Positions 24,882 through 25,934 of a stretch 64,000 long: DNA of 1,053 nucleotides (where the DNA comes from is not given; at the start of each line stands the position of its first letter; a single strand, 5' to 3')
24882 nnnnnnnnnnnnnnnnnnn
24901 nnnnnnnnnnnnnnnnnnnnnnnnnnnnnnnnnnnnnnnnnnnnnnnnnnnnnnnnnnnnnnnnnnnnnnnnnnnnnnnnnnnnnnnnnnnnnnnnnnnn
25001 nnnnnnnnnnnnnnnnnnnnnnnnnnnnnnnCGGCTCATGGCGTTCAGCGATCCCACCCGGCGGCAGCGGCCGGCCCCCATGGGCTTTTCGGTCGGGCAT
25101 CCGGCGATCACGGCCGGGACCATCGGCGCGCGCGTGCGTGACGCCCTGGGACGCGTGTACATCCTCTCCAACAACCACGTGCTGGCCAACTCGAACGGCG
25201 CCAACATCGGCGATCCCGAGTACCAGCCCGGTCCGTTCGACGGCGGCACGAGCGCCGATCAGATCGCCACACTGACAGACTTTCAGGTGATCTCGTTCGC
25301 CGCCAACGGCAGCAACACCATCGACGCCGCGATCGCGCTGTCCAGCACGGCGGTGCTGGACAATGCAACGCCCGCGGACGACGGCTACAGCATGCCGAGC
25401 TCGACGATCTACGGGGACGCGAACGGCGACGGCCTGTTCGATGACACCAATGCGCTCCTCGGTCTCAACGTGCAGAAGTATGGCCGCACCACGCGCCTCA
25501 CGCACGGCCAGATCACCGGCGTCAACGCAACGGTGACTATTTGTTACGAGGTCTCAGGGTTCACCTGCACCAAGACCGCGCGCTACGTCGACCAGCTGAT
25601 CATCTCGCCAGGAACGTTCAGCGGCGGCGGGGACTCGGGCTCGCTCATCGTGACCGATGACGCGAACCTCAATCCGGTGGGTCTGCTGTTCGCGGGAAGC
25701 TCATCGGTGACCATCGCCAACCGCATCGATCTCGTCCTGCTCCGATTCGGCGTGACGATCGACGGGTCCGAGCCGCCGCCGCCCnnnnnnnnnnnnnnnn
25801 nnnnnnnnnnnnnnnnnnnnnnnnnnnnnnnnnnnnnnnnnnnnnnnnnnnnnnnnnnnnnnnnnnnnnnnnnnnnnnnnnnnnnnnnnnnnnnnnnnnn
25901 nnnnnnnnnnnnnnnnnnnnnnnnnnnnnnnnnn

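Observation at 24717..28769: Giant S1 protease followed by a free-standing lipoprotein copy of its own pro-region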

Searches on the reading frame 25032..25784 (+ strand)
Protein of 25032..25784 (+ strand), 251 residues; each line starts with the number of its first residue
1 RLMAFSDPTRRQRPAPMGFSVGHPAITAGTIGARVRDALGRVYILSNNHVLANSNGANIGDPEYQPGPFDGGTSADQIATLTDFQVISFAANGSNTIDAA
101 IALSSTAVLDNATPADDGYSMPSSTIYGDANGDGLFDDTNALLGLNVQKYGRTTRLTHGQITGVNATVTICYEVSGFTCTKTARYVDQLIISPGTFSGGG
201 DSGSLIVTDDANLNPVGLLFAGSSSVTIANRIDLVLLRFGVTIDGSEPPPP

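Call 87: search_protein_families(library=pfam, alignment_id=A5, max_evalue=0.01)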
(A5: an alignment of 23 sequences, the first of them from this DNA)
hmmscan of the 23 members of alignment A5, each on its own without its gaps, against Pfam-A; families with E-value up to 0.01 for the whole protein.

A. member 1, seq(251 aa): 2 families
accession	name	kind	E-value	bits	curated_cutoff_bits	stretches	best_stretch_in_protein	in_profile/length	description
PF25819.1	Nal1_C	-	2.6e-05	24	26.1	1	135-225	144-231/268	Nal1 C-terminal domain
PF08192.17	Peptidase_S64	-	0.001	18.1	23.6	1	144-213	589-653/692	Peptidase family S64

B. families by the number of members that match (of 23 scanned): 4 families
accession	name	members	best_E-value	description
PF25819.1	Nal1_C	21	1.6e-10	Nal1 C-terminal domain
PF08192.17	Peptidase_S64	16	6.2e-06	Peptidase family S64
PF13365.12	Trypsin_2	3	2e-06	Trypsin-like peptidase domain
PF01839.29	FG-GAP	1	0.0028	FG-GAP repeat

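Call 88: search_solved_structures(query=A5, max_evalue=1, show_alignments=2)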
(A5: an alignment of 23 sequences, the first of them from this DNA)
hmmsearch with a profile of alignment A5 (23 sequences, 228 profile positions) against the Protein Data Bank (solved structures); distinct sequences matched with E-value up to 1: 35.
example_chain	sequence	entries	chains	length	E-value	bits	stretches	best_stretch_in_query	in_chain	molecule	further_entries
7y77_A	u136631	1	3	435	6.2e-10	42.3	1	22-204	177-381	Protein NARROW LEAF 1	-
8hau_A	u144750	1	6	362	1.5e-09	41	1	23-204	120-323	Protein NARROW LEAF 1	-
8pme_A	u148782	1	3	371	1.6e-09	40.9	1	22-204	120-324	Narrow leaf 1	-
8hat_F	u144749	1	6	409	1.8e-09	40.8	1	22-204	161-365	Protein NARROW LEAF 1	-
8pml_A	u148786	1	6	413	1.8e-09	40.7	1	23-204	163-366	Protein NARROW LEAF 1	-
8pmm_A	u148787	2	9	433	2.1e-09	40.5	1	23-204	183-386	Protein NARROW LEAF 1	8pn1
8pmg_A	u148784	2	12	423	2.3e-09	40.4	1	23-204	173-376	Protein NARROW LEAF 1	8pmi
8has_A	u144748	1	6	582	4.1e-09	39.6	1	23-204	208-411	Protein NARROW LEAF 1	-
8pn2_A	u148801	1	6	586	4.8e-09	39.4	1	23-204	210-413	Protein NARROW LEAF 1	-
1hpg_A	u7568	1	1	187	5.1e-05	26.2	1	115-183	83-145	Glutamic acid specific protease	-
1sgc_A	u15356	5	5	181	7.2e-05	25.7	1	121-202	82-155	PROTEINASE A | PROTEINASE A (SGPA)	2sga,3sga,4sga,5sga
2sfa_A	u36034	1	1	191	0.00017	24.5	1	124-222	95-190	SERINE PROTEINASE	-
3ure_A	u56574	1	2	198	0.0027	20.5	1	119-202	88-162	Alpha-lytic protease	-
1sgd_E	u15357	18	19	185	0.0028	20.5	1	123-222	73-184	Streptogrisin B | Streptogrisin B, Protease B | Streptogrisin B, Proteinase B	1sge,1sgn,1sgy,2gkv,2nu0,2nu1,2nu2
1cso_E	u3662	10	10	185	0.0066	19.3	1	123-220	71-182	PROTEINASE B | PROTEINASE B (SGPB) | STREPTOMYCES GRISEUS PROTEINASE B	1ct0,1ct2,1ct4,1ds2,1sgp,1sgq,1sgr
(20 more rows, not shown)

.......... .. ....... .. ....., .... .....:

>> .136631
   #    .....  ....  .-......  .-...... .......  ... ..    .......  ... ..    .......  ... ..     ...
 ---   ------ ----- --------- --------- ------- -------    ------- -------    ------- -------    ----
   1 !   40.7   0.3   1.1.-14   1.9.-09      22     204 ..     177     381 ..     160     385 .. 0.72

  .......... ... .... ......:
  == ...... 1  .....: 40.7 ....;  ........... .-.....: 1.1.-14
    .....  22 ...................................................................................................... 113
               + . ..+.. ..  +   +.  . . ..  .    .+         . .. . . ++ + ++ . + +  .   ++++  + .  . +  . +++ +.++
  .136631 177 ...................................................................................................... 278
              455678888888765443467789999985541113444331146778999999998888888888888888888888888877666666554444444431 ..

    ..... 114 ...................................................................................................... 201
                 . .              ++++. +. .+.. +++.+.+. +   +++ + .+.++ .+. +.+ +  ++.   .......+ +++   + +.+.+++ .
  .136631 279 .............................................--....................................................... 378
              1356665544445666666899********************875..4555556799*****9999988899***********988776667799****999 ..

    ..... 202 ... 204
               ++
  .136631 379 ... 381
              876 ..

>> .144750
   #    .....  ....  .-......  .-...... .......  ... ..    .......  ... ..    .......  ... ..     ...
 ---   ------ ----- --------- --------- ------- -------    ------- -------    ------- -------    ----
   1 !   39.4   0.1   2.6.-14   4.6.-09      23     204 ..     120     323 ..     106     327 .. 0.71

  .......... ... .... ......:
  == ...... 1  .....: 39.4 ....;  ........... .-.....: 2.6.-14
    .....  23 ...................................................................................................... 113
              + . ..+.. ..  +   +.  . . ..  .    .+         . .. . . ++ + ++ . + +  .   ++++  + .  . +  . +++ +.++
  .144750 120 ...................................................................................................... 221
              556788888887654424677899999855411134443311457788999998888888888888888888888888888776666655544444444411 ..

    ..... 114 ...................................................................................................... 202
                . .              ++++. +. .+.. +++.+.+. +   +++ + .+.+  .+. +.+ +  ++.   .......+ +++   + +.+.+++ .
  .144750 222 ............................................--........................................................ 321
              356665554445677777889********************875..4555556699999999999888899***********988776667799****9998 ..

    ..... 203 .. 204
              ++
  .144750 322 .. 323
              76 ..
